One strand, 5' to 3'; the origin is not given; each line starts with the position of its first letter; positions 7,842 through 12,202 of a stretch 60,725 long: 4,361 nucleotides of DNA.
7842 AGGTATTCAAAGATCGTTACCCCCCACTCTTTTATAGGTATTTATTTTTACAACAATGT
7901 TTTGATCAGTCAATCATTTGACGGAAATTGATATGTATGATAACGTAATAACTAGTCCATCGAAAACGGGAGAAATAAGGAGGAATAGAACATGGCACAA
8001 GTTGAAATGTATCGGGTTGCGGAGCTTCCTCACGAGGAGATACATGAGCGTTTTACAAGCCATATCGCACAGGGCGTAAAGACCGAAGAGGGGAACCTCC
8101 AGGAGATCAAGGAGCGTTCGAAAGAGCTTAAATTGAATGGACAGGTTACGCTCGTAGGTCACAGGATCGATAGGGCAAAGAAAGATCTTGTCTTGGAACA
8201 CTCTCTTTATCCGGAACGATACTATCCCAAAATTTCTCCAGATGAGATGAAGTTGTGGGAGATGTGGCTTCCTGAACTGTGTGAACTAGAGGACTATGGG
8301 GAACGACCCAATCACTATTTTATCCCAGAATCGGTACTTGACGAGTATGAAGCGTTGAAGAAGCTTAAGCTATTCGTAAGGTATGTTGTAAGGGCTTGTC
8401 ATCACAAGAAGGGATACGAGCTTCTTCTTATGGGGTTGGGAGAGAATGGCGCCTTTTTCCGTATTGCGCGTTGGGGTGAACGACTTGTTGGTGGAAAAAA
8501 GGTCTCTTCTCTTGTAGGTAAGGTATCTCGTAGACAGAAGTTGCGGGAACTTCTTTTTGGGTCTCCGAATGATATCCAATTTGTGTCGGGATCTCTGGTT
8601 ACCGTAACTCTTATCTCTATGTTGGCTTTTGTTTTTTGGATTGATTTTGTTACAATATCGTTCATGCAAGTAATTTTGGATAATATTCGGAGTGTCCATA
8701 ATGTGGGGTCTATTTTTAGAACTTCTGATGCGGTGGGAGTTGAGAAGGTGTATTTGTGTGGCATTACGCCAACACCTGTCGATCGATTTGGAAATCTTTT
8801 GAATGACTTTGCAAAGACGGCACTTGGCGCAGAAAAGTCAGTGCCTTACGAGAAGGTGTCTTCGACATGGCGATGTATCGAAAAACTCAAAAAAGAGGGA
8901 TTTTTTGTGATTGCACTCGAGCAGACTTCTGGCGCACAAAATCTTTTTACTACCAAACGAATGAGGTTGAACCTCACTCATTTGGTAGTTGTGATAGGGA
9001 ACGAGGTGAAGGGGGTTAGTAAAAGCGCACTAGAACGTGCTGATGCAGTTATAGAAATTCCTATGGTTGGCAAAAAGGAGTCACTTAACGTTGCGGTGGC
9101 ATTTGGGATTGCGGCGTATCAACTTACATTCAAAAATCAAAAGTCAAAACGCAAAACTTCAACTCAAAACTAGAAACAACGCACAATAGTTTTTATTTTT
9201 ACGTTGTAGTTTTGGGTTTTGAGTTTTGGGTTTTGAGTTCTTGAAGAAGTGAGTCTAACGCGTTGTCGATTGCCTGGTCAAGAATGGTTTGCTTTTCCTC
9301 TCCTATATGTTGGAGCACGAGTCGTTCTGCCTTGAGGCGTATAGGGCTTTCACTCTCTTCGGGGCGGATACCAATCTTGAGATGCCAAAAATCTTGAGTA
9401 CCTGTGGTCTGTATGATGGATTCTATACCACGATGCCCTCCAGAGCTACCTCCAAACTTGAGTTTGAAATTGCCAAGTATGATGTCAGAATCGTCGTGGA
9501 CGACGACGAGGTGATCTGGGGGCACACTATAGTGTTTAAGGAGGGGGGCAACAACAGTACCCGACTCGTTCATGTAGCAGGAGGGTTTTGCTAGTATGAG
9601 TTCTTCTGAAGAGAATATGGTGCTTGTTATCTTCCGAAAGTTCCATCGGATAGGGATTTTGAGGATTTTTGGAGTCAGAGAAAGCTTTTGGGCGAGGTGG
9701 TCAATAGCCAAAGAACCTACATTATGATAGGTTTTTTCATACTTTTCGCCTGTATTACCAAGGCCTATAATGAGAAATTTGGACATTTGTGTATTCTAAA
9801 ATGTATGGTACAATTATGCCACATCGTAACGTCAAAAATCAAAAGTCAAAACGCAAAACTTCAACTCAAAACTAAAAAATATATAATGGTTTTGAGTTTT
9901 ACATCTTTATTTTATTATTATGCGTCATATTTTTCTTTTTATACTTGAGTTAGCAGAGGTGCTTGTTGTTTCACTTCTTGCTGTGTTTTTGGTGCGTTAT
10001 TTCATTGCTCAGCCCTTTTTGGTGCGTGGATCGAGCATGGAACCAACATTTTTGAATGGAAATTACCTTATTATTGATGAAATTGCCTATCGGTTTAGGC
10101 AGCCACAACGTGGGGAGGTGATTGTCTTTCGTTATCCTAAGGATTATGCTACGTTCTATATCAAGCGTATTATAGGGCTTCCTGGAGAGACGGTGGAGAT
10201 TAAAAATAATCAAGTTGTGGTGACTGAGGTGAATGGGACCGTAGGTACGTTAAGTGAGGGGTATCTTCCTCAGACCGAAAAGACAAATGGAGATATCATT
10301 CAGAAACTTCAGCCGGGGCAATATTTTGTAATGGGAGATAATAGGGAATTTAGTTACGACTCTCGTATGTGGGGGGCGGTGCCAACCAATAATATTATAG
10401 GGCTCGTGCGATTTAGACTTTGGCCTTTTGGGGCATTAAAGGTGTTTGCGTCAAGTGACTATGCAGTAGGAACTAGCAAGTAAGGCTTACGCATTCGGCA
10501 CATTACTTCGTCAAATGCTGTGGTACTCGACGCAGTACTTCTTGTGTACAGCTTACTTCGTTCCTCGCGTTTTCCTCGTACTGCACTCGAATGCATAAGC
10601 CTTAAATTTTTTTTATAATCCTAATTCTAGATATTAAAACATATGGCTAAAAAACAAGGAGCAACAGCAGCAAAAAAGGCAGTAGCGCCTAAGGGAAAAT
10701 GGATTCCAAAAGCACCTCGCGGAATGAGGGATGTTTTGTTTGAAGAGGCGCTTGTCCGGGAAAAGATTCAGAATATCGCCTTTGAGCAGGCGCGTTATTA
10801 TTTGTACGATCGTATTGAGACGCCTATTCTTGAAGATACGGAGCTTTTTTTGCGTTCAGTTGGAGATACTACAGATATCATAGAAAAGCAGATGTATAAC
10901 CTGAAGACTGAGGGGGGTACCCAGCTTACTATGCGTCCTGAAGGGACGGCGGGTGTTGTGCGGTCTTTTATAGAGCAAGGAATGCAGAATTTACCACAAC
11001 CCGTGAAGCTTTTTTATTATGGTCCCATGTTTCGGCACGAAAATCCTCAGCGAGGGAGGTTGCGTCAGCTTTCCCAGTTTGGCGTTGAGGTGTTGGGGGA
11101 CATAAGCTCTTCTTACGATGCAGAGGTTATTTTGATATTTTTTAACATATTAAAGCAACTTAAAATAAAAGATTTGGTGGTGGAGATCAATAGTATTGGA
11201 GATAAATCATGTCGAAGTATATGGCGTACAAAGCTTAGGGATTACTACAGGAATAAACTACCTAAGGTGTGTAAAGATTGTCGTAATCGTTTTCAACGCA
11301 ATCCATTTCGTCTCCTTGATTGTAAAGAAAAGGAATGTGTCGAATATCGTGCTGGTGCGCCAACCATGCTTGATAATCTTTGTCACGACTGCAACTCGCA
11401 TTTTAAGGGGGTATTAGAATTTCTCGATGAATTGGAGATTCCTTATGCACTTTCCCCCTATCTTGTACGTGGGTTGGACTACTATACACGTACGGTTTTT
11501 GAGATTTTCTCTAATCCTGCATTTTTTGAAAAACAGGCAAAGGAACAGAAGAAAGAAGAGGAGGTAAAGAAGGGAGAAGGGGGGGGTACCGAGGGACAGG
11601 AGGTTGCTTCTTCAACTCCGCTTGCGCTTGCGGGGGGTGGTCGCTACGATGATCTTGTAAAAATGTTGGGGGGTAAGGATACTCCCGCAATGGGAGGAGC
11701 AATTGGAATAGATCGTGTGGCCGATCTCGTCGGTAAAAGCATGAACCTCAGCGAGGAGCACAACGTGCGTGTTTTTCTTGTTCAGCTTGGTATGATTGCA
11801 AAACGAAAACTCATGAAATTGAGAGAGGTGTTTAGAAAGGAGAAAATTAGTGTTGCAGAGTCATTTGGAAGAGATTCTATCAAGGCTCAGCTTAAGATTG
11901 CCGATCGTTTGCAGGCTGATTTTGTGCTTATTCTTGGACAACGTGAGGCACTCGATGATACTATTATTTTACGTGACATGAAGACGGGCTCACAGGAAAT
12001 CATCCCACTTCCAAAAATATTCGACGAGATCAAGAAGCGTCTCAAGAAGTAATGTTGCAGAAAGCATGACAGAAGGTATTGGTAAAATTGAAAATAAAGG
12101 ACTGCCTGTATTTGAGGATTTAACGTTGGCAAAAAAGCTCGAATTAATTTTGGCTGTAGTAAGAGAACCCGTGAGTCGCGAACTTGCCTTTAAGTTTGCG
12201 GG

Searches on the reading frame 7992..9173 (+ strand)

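Call 10: search_protein_families(library=pfam, max_evalue=0.001, proteins=[window:7992-9173:+])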
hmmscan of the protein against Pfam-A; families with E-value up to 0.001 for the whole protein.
window:7992-9173:+ (393 aa): 1 family
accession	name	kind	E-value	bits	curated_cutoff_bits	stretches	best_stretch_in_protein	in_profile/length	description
PF00588.24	SpoU_methylase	-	2.1e-32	112.6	29.7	1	226-376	3-142/142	SpoU rRNA Methylase family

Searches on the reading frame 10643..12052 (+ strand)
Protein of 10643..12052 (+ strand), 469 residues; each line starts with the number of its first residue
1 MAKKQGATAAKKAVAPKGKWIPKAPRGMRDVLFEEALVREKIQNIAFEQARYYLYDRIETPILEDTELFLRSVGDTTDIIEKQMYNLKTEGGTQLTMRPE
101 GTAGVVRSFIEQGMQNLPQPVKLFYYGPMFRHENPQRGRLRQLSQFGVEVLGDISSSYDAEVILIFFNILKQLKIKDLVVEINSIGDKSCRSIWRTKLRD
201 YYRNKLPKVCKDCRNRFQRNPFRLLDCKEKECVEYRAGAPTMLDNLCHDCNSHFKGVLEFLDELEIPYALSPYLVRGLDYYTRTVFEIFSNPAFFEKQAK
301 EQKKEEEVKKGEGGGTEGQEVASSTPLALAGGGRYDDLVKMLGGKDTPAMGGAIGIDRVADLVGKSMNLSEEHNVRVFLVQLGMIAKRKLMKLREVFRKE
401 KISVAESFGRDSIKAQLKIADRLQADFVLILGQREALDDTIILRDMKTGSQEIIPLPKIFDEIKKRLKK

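Call 10: search_protein_families(library=pfam, max_evalue=0.001, proteins=[window:10643-12052:+])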
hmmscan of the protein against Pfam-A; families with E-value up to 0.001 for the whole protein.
window:10643-12052:+ (469 aa): 3 families
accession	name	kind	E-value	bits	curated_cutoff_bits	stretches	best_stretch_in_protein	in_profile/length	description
PF13393.11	tRNA-synt_His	-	1e-35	123.9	25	2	27-290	1-272/308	Histidyl-tRNA synthetase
PF00587.30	tRNA-synt_2b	-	2.3e-11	44.5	29.3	1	85-291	1-123/179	tRNA synthetase class II core domain (G, H, P, S and T)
PF03129.25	HGTP_anticodon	-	2.3e-09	37.7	21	1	377-466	2-94/94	Anticodon binding domain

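Call 76: find_homologous_proteins(query=window:10643-12052:+, max_evalue=1e-60)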
Query window:10643-12052:+ (469 aa): 7906 proteins with E <= 1e-60 among 8000 candidates; the best 120 are listed.
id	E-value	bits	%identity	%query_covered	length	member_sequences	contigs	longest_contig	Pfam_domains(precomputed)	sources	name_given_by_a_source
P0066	1.9e-291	985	94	100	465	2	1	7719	PF13393.12,PF03129.26,PF00587.31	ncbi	-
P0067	4.7e-285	964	92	100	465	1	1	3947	PF13393.12,PF03129.26,PF00587.31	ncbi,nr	ncbi:MAG: histidine--tRNA ligase [Parcubacteria group bacterium]|nr:histidine--tRNA ligase [Parcubac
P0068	1.0e-282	956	90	100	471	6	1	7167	PF13393.12,PF03129.26,PF00587.31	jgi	-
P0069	1.0e-237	808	81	94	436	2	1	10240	PF13393.12,PF03129.26,PF00587.31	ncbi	-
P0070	2.6e-228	777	75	99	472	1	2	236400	PF13393.12,PF03129.26,PF00587.31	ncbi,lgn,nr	ncbi:MAG: histidine--tRNA ligase [Patescibacteria group bacterium]|nr:histidine--tRNA ligase [Patesc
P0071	2.6e-152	526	54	95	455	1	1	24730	PF13393.12,PF03129.26,PF00587.31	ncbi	ncbi:MAG: histidine--tRNA ligase [Patescibacteria group bacterium]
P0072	2.0e-151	523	53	95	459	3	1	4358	PF13393.12,PF03129.26,PF00587.31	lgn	-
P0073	7.3e-151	521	53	95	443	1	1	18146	PF13393.12,PF03129.26,PF00587.31,PF00152.26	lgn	-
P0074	4.1e-150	519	55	95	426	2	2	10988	PF13393.12,PF03129.26,PF00587.31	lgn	-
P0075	4.8e-149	515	55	92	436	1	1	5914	PF13393.12,PF03129.26,PF00587.31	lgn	-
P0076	5.8e-149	515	55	95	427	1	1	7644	PF13393.12,PF03129.26,PF00587.31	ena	-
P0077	6.6e-149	515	53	95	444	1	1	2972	PF13393.12,PF03129.26,PF00587.31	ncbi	-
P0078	1.2e-148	514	53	95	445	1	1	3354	PF13393.12,PF03129.26,PF00587.31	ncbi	-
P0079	1.4e-148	514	54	95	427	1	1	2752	PF13393.12,PF03129.26,PF00587.31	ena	-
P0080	1.4e-148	514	53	95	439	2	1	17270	PF13393.12,PF03129.26,PF00587.31,PF00152.26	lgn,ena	-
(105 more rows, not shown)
